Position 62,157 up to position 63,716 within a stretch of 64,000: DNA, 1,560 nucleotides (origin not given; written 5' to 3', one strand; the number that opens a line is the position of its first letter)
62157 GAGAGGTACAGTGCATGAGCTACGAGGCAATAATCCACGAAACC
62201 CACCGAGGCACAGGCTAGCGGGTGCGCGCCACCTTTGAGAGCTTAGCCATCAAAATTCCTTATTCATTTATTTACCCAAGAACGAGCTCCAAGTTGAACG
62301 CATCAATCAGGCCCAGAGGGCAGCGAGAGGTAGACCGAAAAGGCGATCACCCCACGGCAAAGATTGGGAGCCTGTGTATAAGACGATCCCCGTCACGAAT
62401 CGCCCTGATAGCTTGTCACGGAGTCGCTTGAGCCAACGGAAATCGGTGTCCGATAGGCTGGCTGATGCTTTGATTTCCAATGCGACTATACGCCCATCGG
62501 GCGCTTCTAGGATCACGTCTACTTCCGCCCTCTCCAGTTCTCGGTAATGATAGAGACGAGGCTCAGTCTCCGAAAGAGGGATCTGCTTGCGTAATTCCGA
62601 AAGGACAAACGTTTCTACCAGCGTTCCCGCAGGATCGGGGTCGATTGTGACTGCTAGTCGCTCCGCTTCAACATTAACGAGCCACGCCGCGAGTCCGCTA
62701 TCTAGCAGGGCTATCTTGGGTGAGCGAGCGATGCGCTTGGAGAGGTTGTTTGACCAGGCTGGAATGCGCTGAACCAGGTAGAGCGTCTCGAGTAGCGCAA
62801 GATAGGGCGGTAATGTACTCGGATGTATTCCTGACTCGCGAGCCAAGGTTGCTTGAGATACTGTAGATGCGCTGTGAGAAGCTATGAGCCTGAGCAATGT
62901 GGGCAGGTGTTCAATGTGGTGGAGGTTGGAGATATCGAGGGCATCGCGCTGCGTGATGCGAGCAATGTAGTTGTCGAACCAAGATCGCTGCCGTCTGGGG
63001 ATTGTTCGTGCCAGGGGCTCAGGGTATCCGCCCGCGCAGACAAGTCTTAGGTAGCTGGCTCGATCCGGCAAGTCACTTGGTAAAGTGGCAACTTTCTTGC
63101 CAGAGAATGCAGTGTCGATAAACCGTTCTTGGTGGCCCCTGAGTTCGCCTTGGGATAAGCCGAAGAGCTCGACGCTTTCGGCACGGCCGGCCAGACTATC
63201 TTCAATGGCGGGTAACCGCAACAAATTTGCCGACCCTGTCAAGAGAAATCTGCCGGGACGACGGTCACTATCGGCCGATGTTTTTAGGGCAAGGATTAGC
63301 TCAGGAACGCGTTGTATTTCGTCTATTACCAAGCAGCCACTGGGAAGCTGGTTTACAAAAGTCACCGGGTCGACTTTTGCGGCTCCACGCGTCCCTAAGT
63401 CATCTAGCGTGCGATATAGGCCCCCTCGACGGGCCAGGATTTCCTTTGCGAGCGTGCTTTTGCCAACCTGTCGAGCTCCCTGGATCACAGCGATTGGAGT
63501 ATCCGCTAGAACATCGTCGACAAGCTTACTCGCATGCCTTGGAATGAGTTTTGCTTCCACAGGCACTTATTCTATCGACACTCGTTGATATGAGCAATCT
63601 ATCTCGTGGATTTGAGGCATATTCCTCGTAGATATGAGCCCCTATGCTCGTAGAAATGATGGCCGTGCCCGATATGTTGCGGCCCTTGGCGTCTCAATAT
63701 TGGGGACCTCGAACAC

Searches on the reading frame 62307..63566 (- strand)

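Call 61: search_protein_families(library=pfam, proteins=[window:62307-63566:-], max_evalue=0.0001)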
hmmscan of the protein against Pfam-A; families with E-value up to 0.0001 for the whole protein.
window:62307-63566:- (419 aa): 2 families
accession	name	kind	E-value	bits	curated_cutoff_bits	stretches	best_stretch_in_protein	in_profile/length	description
PF13635.12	DUF4143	-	3.6e-38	131.3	28.1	1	206-368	1-160/160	Domain of unknown function (DUF4143)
PF13173.12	AAA_14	-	2e-25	89.7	27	1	23-142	2-128/129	AAA domain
